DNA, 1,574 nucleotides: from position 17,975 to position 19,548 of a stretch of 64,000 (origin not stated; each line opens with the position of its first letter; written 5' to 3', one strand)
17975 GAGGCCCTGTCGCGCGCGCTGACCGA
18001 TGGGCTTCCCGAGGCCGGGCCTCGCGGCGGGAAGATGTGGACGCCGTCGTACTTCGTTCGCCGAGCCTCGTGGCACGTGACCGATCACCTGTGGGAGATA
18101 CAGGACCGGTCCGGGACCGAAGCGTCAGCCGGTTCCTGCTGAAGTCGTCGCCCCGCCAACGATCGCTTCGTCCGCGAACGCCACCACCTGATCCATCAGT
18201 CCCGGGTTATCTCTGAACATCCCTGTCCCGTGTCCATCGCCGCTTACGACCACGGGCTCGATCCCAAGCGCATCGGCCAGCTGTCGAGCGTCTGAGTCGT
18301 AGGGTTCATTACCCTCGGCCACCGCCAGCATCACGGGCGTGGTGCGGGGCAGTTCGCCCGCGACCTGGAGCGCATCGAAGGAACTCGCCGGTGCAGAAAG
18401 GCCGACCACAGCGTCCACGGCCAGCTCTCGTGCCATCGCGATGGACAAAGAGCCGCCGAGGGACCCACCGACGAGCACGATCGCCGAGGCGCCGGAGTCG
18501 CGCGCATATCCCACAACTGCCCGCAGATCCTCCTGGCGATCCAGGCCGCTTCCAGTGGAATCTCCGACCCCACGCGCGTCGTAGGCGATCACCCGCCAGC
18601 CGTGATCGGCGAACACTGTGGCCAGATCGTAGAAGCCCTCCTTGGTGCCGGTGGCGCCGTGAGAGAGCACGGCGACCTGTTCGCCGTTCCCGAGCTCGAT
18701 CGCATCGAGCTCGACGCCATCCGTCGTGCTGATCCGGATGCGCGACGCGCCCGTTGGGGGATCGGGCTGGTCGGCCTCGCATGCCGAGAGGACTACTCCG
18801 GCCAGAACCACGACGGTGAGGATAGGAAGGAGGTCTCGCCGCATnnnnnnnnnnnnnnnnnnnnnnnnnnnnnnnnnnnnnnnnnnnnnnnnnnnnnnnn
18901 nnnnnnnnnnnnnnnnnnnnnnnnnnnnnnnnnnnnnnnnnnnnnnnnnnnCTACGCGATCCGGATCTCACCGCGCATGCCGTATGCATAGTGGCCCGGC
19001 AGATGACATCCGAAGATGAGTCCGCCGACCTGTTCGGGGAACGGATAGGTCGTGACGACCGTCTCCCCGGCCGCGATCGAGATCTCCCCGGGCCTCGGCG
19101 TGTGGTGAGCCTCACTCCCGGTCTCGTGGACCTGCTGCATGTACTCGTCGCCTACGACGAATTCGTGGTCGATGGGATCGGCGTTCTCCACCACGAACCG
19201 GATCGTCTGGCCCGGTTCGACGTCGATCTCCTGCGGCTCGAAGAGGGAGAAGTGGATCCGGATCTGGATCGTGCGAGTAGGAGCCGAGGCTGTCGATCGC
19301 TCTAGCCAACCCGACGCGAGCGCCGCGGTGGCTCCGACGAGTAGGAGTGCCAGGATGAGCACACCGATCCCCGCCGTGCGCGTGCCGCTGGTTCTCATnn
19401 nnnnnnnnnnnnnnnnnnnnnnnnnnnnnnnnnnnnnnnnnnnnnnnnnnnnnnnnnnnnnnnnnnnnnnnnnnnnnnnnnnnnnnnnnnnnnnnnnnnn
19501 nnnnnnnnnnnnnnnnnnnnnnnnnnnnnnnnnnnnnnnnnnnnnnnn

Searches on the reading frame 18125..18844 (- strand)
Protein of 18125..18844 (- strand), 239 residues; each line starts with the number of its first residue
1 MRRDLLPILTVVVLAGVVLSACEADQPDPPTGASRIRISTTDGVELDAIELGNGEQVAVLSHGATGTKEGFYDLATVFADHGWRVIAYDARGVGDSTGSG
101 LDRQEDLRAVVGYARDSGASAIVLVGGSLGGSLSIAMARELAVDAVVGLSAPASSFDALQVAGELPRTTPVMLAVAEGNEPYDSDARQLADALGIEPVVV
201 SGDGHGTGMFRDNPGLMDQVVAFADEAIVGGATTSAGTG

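Call 8: search_protein_families(library=pfam, proteins=[window:18125-18844:-], max_evalue=0.01)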
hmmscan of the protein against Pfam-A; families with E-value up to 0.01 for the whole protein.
window:18125-18844:- (239 aa): 3 families
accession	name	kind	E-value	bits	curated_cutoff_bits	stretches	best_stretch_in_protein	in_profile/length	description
PF00561.26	Abhydrolase_1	-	1e-13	52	25.8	1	59-160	4-113/245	alpha/beta hydrolase fold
PF12697.13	Abhydrolase_6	-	1e-10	43.1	26.3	1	59-168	2-117/217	Alpha/beta hydrolase family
PF12146.15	Hydrolase_4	-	5e-10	39.5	27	1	56-157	5-114/239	Serine aminopeptidase, S33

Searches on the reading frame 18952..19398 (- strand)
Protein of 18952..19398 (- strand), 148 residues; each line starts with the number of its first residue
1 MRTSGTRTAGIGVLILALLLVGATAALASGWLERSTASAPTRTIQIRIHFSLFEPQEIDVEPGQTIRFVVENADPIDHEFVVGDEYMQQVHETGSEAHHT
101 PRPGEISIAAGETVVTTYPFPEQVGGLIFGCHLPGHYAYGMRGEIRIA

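Call 7: search_protein_families(library=ncbifam, proteins=[window:18952-19350:-], max_evalue=0.01)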
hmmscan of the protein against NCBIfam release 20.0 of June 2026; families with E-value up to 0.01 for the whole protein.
window:18952-19350:- (132 aa): 5 families
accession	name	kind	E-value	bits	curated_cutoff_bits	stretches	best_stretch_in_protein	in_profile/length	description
NF051440.1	CuResCopIPSEAE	equivalog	6.8e-18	65.1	280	2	18-76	33-91/180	copper-resistant cuproprotein CopI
NF047895.1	CuResCopI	equivalog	7.2e-08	32.4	200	1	40-130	82-175/176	copper-resistant cuproprotein CopI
TIGR02656.1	cyanin_plasto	equivalog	1.4e-05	25.4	87.85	1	36-131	13-98/99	plastocyanin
TIGR03096.1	nitroso_cyanin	equivalog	0.0028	17.4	142.85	1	29-78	50-99/135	nitrosocyanin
TIGR03095.1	rusti_cyanin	equivalog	0.003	17.7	146.7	1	41-129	53-145/148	rusticyanin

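Call 8: search_protein_families(library=pfam, proteins=[window:18952-19350:-], max_evalue=0.01)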
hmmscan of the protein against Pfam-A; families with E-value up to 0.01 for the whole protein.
window:18952-19350:- (132 aa): 2 families
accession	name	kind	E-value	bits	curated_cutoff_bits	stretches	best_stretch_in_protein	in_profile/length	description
PF00127.26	Copper-bind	-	2.2e-08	34.8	21.2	1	37-131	14-98/99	Copper binding proteins, plastocyanin/azurin family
PF13473.12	Cupredoxin_1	-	2e-07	31.4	27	1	8-80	3-75/104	Cupredoxin-like domain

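Call 73: find_encoding_contigs(protein=window:18952-19398:-, flank=4000, max_places=10)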
Protein window:18952-19398:- (148 aa): no gene with exactly this product is on record in the collection.
